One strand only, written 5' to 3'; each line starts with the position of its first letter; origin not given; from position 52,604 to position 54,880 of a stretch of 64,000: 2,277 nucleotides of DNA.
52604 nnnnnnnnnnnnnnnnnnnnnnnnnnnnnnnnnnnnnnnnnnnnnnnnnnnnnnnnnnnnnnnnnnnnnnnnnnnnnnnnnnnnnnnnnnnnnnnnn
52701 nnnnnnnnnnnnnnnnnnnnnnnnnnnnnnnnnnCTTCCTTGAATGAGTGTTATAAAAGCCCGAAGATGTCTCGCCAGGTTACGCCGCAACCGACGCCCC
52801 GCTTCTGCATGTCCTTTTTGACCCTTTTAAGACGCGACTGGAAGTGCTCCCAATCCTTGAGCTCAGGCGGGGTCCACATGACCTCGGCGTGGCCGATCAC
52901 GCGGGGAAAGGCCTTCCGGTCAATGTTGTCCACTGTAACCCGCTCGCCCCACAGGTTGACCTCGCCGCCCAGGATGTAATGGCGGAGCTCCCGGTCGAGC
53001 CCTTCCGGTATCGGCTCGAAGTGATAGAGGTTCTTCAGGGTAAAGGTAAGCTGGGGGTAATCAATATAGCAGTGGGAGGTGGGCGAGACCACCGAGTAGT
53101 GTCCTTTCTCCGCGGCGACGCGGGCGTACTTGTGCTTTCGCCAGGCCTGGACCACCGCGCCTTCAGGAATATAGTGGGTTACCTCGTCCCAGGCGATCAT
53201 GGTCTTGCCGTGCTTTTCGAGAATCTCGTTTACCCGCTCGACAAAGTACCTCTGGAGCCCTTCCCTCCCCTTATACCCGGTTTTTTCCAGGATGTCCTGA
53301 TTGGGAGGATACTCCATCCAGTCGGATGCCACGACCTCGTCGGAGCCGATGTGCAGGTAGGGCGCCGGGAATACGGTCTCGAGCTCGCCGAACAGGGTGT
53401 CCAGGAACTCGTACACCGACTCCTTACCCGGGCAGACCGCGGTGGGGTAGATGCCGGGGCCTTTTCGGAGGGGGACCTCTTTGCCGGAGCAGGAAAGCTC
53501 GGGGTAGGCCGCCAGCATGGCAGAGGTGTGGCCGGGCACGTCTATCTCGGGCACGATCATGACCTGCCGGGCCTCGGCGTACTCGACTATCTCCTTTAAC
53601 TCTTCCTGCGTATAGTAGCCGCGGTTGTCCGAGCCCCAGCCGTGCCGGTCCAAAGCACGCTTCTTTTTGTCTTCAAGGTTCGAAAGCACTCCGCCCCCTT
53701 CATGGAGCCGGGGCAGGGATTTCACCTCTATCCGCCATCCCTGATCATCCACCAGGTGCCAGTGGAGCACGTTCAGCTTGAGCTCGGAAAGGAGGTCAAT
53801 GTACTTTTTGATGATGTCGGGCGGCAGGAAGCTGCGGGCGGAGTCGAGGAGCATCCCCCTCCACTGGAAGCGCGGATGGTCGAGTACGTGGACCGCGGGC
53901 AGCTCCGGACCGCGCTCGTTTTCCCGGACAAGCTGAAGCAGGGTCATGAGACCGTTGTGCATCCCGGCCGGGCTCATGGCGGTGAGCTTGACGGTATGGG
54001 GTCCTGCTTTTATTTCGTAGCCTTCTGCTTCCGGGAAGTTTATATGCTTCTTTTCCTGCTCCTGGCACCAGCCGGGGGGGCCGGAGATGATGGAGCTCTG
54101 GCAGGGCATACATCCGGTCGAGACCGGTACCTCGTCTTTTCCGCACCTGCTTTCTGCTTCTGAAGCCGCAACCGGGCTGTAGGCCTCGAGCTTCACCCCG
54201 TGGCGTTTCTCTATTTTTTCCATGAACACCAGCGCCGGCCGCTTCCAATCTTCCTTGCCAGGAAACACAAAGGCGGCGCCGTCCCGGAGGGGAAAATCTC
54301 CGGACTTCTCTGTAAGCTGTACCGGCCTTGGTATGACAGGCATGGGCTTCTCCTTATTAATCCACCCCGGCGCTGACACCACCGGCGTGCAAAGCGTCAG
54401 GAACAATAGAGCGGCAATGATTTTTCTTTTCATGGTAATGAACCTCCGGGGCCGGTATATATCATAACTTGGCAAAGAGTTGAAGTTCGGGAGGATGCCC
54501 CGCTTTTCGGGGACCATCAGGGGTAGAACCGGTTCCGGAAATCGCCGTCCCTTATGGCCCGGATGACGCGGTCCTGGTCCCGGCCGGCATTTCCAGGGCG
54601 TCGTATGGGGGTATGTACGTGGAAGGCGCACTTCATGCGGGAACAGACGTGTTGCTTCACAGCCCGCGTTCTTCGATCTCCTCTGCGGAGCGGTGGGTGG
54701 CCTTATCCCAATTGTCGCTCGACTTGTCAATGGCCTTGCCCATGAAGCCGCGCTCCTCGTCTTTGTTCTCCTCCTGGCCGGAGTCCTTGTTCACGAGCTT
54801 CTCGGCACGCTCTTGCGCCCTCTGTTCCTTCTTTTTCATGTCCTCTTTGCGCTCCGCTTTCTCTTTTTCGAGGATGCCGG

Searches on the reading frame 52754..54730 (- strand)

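Call 71: search_protein_families(library=pfam, proteins=[window:52754-54730:-], max_evalue=0.0001)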
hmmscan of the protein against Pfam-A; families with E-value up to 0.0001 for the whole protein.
window:52754-54730:- (659 aa): 2 families
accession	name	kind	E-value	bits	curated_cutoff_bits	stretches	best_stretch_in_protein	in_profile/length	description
PF00728.28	Glyco_hydro_20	-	2.7e-95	320.1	22.3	1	288-621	1-347/348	Glycosyl hydrolase family 20, catalytic domain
PF02838.20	Glyco_hydro_20b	-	2.3e-13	51.4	26.1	1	131-285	3-124/124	Glycosyl hydrolase family 20, domain 2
